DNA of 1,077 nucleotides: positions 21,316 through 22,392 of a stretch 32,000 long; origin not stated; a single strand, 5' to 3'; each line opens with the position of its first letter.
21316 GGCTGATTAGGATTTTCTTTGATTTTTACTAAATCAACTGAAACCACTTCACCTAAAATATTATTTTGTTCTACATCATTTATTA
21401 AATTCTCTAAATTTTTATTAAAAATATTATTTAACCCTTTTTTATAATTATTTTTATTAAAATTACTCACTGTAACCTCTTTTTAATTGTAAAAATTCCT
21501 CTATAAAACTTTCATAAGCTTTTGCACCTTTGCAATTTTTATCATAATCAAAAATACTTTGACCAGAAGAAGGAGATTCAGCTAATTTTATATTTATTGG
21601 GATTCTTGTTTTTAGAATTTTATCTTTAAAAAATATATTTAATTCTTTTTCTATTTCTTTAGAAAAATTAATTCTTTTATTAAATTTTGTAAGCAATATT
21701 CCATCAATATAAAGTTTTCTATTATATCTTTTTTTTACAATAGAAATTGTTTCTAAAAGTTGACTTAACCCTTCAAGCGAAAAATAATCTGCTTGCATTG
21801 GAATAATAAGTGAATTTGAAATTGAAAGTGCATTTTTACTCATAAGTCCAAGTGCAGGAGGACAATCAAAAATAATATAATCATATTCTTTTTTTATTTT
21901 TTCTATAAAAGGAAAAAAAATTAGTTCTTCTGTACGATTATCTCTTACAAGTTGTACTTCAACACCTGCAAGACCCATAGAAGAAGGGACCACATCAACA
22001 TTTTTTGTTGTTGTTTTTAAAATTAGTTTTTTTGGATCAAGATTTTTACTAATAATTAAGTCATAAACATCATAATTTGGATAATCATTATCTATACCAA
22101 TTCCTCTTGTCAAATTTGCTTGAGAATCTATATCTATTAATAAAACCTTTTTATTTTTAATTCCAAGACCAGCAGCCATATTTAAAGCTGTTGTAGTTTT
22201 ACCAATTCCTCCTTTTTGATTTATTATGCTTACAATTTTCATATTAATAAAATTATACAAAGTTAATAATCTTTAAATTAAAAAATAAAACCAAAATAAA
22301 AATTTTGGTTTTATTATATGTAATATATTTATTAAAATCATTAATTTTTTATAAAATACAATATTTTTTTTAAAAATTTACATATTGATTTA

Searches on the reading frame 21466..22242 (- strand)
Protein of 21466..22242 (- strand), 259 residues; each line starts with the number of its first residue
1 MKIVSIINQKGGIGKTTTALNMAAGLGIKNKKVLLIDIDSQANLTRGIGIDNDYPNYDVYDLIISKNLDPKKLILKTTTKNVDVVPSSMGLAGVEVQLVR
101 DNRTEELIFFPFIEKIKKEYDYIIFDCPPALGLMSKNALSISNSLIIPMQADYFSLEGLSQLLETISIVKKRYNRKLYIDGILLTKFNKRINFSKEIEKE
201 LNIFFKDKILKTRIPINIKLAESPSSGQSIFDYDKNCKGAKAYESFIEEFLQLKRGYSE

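Call 53: find_related_loci(query=window:21466-22242:-, collection=genome_contigs, flank=10000)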
Query seq(259 aa) (259 aa) in genome_contigs; peptide patterns used: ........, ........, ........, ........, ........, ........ (x = any residue, [..] = any of these).
211 stretches matched a pattern; 10 encode a relative of the query (tblastn E <= 1e-3); 10 distinct loci.
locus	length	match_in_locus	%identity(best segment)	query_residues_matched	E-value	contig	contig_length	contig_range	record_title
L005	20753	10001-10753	45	2-254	1e-73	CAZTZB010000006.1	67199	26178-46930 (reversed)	MAG TPA_asm: uncultured Peptostreptococcaceae bacterium isolate binchicken_co42_220 genome assembly, contig: NODE_250_le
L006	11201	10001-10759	37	1-251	1e-53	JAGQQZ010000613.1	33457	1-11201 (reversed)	MAG: Planctomycetota bacterium isolate HKST-UBA79 k127_3326917, whole genome shotgun sequence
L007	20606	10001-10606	35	1-174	4e-26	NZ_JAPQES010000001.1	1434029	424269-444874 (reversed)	Clostridium ganghwense strain HY-42-06 spades_K_17_127_1, whole genome shotgun sequence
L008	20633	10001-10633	31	1-180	5e-22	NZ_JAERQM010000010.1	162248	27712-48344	Roseomonas oleicola strain ROY-5-3 spades_K_25_97_10, whole genome shotgun sequence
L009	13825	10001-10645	29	1-174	6e-22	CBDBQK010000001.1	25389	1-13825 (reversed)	MAG: Caldilineaceae bacterium isolate ad17eb94-d660-40de-a9f0-e8b0122d13d2 genome assembly, contig: contig_1, whole geno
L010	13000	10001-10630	29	1-180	2e-20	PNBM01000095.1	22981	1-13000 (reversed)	MAG: Ignavibacteriae bacterium isolate fen_1257 73.20100900_E2D.50_contig_6194, whole genome shotgun sequence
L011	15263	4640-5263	30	1-180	2e-19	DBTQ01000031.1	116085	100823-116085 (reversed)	MAG TPA_asm: Bacteroidetes bacterium UBA1312 UBA1312_contig_24172, whole genome shotgun sequence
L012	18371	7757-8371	31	1-177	1e-18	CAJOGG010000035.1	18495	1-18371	uncultured Synergistales bacterium isolate Red_deer_3_mag_51 genome assembly, contig: scaffold_9554, whole genome shotgu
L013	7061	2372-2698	31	14-130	1e-6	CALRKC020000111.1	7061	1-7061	MAG: Erythrobacter sanguineus isolate JJ-CU23-05-10-m2-bin10 genome assembly, contig: JJ-NAD34-325-C695, whole genome sh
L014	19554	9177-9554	32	14-154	2e-5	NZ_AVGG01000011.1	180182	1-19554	Flavobacterium limnosediminis JC2902 FLJC2902T_11, whole genome shotgun sequence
